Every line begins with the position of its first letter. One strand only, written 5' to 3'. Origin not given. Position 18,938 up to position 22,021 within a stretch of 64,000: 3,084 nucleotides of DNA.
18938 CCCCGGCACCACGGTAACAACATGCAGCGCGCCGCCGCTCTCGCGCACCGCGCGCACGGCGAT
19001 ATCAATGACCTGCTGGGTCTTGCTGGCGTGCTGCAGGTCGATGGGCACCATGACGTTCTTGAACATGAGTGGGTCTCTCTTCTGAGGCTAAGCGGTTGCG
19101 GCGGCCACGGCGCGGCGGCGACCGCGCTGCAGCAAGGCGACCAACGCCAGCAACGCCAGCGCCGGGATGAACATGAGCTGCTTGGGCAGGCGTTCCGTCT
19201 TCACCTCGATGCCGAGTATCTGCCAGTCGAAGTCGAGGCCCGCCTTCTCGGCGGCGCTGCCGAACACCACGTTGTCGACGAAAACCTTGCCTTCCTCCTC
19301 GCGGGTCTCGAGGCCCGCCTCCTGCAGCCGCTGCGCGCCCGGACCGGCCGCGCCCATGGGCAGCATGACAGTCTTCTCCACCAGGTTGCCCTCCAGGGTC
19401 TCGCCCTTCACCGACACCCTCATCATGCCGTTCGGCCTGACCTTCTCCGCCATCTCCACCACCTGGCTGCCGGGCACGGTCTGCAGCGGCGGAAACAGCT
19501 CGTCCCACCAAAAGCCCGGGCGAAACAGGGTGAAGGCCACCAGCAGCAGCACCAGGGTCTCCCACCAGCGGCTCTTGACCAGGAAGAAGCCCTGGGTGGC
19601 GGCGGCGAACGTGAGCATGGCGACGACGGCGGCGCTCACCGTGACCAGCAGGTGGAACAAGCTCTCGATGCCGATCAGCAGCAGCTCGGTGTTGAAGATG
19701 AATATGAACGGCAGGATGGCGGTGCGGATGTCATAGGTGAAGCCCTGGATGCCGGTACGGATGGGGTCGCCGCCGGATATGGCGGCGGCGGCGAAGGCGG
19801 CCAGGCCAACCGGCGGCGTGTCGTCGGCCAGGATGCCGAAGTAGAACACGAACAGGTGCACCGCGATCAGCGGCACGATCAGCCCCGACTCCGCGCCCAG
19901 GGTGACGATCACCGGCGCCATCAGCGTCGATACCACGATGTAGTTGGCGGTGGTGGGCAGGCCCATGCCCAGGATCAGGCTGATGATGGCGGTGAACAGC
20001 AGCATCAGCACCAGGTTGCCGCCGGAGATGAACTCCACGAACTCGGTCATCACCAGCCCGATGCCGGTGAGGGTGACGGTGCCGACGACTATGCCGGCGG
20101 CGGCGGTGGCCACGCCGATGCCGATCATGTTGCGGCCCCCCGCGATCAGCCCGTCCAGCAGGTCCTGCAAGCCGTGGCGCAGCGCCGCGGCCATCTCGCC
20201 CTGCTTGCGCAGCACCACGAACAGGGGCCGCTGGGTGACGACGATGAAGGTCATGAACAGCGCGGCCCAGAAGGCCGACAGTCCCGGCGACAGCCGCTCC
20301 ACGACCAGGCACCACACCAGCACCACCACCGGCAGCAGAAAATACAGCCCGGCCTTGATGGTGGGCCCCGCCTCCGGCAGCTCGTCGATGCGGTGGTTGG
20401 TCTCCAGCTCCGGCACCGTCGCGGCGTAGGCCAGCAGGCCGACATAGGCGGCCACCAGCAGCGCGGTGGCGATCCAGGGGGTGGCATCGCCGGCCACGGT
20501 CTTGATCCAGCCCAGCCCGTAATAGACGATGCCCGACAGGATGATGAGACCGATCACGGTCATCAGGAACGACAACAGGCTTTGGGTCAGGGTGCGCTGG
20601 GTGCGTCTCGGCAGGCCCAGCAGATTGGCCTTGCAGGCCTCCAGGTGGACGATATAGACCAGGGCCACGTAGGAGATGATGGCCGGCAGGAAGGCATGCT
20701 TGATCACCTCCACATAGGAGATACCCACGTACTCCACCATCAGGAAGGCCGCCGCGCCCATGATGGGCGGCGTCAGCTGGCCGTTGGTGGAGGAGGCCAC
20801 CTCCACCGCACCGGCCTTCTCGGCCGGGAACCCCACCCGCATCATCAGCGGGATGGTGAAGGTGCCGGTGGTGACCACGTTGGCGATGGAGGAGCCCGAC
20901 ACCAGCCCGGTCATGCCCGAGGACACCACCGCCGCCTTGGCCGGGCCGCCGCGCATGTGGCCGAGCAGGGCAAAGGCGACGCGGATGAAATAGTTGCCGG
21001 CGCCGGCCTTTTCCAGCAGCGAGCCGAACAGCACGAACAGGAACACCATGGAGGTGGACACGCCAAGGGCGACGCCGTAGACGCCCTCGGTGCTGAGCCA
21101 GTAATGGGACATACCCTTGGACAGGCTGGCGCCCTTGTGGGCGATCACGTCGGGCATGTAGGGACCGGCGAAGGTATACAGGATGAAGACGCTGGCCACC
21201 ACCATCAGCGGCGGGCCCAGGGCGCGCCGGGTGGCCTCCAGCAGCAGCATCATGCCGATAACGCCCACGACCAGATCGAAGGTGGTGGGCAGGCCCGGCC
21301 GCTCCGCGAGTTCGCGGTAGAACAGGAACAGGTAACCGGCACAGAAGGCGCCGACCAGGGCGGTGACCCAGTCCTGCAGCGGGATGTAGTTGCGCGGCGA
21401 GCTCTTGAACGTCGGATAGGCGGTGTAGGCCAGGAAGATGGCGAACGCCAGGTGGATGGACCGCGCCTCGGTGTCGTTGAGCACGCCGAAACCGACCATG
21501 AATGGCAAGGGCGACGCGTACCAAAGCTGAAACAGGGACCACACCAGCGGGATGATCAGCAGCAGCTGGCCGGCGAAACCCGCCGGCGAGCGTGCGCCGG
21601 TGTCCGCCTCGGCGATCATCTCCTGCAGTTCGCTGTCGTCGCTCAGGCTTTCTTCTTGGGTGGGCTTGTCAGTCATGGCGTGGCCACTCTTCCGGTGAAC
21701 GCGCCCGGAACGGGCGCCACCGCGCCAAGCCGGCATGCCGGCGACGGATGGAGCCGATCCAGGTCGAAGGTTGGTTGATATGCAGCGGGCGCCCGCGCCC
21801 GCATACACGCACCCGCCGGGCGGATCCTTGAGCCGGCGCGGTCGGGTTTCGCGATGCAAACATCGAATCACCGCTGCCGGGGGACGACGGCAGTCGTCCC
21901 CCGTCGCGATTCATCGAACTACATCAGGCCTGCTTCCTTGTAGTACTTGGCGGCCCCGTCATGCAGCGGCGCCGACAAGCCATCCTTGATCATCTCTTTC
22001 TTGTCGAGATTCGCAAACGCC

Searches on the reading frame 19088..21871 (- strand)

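Call 42: search_protein_families(library=pfam, max_evalue=0.00001, proteins=[window:19088-21871:-])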
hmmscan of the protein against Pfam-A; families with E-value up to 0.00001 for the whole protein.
window:19088-21871:- (927 aa): 2 families
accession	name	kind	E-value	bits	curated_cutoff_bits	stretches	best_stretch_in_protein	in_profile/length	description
PF06808.19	DctM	-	5e-78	263.2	23.8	2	205-461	1-238/413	Tripartite ATP-independent periplasmic transporter, DctM component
PF11874.13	DUF3394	-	3.7e-69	232.4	28.2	1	742-920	2-180/181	Domain of unknown function (DUF3394)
